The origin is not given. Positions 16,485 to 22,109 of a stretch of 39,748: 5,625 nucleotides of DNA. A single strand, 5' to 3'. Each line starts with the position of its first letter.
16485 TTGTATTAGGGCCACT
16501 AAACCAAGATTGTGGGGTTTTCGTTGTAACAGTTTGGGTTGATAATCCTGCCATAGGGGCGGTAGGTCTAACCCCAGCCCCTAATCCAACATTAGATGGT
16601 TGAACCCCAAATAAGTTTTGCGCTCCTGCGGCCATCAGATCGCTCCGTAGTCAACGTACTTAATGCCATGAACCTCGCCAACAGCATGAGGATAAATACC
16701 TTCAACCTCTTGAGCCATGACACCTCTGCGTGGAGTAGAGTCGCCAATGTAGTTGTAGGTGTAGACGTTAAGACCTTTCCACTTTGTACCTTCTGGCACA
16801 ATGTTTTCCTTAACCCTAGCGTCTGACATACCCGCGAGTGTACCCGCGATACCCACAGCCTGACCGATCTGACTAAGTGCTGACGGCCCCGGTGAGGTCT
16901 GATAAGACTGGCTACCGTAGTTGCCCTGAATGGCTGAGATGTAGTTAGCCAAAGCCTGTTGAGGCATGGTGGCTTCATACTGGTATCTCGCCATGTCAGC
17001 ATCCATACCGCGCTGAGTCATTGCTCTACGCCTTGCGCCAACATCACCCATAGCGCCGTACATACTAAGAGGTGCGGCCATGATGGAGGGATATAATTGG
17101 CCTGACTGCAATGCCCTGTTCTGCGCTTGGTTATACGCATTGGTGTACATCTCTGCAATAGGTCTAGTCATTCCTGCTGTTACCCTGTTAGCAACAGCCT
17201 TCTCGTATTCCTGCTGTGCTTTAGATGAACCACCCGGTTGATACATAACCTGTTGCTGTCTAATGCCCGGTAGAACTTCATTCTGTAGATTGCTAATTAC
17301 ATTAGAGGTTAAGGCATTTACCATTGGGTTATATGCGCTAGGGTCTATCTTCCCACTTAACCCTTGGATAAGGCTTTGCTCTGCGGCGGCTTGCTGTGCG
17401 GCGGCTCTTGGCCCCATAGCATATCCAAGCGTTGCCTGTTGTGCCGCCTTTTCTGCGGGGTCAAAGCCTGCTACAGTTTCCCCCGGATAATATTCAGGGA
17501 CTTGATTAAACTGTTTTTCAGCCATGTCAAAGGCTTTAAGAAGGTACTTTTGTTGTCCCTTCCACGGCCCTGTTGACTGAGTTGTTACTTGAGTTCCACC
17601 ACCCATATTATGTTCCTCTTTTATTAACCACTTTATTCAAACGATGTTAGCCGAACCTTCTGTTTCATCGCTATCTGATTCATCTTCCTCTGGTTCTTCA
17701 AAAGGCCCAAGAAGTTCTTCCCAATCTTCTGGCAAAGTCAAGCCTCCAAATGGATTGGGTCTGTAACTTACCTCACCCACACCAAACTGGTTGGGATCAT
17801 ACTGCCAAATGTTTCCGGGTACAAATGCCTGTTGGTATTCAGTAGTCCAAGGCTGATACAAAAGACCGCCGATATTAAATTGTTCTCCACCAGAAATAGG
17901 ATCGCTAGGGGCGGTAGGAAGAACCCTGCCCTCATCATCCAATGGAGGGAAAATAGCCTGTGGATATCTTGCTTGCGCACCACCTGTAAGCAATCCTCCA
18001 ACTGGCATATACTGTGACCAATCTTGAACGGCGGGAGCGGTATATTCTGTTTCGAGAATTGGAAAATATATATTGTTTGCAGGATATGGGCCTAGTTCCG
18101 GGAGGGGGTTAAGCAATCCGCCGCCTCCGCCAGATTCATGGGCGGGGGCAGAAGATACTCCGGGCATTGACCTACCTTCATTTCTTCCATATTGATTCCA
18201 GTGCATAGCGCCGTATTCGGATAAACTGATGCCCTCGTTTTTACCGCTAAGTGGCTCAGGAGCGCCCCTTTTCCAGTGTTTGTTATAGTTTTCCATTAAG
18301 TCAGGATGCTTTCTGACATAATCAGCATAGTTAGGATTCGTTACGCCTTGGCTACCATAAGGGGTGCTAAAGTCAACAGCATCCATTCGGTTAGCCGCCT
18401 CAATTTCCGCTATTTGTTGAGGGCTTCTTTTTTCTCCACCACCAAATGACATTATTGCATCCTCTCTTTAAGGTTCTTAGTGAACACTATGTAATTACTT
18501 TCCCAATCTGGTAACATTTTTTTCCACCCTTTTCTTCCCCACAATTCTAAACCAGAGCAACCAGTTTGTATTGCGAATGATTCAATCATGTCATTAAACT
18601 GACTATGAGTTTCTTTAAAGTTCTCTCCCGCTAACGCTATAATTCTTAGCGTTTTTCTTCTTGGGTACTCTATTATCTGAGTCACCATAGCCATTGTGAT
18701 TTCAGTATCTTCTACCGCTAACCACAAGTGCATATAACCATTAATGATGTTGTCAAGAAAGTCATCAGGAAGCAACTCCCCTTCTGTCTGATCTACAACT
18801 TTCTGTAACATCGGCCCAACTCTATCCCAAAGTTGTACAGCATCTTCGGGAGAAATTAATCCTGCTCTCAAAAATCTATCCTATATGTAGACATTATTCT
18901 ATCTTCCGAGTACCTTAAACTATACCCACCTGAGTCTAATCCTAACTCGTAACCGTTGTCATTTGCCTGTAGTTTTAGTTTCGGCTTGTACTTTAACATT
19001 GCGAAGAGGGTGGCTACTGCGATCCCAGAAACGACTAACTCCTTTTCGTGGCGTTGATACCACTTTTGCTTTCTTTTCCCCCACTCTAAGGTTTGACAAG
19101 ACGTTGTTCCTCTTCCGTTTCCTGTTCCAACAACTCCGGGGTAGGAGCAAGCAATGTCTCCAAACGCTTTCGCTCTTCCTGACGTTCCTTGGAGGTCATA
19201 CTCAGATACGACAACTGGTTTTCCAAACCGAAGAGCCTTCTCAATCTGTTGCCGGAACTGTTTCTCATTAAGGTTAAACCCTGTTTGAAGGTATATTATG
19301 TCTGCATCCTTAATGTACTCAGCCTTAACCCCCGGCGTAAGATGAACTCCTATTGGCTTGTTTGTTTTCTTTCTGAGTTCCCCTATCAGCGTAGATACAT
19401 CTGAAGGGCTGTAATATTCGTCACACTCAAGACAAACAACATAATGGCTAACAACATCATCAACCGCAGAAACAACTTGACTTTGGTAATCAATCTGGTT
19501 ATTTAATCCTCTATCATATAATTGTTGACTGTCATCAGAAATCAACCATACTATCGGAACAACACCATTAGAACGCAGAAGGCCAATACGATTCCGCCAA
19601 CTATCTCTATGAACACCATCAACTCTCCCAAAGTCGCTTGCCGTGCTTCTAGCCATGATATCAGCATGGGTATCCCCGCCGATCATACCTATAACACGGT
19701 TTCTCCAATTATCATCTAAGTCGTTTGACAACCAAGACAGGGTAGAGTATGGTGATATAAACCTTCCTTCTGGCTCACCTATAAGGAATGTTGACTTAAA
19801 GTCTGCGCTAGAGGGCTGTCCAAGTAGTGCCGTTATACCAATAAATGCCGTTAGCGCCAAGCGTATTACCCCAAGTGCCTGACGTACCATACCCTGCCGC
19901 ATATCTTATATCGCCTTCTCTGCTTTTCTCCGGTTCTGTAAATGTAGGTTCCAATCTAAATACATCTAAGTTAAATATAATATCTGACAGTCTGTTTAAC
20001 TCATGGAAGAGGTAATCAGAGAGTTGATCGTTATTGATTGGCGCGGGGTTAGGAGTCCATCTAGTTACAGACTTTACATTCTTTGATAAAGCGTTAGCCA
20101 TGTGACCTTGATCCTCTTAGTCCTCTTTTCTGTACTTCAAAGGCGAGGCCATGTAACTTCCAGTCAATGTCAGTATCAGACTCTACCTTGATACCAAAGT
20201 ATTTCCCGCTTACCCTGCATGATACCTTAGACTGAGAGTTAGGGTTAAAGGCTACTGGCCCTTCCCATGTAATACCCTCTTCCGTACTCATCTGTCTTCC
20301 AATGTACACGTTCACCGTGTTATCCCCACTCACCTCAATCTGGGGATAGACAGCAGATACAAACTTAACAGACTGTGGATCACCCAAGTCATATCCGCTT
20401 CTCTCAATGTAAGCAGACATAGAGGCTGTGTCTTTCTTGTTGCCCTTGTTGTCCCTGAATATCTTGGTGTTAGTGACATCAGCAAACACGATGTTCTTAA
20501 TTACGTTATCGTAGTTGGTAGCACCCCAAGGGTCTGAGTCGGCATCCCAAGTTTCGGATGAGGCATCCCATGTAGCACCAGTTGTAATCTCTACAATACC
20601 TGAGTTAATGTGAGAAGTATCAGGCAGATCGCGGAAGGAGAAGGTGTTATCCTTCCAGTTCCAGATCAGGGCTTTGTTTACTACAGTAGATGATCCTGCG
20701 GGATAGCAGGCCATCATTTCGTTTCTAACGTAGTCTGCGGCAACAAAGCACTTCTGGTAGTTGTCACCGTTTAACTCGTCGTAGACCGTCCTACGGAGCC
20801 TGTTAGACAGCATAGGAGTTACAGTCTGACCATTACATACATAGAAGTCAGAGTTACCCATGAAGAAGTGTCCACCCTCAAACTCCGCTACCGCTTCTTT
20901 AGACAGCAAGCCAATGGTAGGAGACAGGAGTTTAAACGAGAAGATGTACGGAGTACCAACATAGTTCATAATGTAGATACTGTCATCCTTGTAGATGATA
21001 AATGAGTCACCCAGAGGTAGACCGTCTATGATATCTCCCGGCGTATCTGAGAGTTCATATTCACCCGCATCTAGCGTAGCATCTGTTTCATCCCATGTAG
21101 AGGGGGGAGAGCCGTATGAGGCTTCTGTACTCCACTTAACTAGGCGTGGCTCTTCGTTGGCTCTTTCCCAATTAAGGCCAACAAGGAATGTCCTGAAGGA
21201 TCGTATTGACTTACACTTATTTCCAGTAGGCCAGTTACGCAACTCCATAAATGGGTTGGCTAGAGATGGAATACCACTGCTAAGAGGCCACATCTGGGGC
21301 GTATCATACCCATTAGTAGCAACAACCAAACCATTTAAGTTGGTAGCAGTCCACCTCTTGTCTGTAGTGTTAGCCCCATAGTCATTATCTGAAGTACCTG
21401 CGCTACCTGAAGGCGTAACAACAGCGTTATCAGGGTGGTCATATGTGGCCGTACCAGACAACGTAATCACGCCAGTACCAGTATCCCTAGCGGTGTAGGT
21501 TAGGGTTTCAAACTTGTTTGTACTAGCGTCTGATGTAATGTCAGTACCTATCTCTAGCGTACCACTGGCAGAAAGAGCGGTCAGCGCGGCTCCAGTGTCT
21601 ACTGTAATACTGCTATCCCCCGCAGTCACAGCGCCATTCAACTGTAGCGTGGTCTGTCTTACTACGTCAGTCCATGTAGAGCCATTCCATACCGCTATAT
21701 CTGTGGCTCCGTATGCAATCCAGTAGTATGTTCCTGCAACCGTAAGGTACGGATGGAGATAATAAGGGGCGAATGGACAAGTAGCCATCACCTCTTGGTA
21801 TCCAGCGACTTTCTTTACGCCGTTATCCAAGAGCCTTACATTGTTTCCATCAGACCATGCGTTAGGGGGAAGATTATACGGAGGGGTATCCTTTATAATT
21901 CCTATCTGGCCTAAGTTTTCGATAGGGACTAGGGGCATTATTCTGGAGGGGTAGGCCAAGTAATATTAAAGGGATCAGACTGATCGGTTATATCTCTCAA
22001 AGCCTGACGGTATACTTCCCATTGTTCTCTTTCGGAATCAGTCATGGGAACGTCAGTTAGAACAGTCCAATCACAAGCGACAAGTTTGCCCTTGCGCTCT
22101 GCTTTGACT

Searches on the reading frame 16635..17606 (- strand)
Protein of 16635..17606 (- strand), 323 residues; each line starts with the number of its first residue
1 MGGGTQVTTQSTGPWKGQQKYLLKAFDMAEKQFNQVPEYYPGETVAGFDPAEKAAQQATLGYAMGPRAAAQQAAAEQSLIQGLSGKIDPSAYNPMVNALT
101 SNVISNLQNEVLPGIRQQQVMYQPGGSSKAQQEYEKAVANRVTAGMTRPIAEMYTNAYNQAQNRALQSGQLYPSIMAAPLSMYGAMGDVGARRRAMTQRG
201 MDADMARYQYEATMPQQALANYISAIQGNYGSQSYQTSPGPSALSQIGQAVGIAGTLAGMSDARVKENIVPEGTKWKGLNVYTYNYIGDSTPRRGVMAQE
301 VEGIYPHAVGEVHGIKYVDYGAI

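Call 48: search_protein_families(library=phrogs, proteins=[window:16635-17606:-])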
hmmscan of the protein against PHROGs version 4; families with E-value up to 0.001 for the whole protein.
window:16635-17606:- (323 aa): 12 families
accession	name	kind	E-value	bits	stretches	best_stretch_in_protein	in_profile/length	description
phrog_4287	-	DNA, RNA and nucleotide metabolism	2.4e-23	84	1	3-322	8-385/392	DNA ejection protein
phrog_6121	-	head and packaging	2.2e-11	44.8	1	61-322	146-386/392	virion structural protein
phrog_1980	-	tail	4.9e-09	37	1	116-314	230-388/449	tail fiber protein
phrog_11011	-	tail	3.5e-08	32.8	1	140-320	1060-1252/1291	long tail fiber protein distal subunit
phrog_6578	-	tail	5.8e-08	32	1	255-313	1074-1135/1210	tail fiber protein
phrog_6921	-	tail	3.4e-07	30.4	1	148-311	519-684/738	tail fiber protein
phrog_5668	-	tail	6e-07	28.6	1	259-323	1464-1536/1567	tail fiber protein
phrog_21722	-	tail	6.8e-06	25.9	1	248-322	467-545/576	long tail fiber protein distal subunit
phrog_5481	-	tail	7.3e-06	25.7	1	239-315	905-976/1043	tail fiber protein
phrog_9942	-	tail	1.1e-05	24.6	1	253-313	920-985/1178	tail fiber protein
phrog_8215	-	tail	0.00042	19.8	1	246-321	889-972/1000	baseplate wedge initiator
phrog_1699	-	tail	0.00047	19.8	1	204-313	839-955/1000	long tail fiber protein distal subunit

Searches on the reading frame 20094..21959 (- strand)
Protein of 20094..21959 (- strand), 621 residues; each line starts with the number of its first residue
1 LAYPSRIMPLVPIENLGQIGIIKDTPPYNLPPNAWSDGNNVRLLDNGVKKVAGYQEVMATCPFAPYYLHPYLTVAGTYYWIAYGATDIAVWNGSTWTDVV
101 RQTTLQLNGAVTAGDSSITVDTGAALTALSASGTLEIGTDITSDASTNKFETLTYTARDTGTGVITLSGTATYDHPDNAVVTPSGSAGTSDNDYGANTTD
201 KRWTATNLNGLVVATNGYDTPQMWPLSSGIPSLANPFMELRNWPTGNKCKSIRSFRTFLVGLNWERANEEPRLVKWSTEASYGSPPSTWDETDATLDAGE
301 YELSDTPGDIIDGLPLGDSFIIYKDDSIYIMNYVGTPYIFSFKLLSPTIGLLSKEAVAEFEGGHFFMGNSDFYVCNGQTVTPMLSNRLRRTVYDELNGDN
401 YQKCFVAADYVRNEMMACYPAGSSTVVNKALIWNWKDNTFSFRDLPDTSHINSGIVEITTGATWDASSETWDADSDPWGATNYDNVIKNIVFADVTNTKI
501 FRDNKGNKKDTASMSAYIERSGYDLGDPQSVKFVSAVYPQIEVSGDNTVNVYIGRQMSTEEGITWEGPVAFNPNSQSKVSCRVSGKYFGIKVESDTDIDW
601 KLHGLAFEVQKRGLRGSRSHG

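Call 48: search_protein_families(library=phrogs, proteins=[window:20094-21959:-])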
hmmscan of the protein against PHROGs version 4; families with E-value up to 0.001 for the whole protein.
window:20094-21959:- (621 aa): 2 families
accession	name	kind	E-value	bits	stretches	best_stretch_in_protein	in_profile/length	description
phrog_3287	-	head and packaging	4.1e-121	406.4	1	16-613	9-522/524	virion structural protein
phrog_14417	-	tail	1.5e-18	67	1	298-610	667-1000/1005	tail fiber protein; host specificity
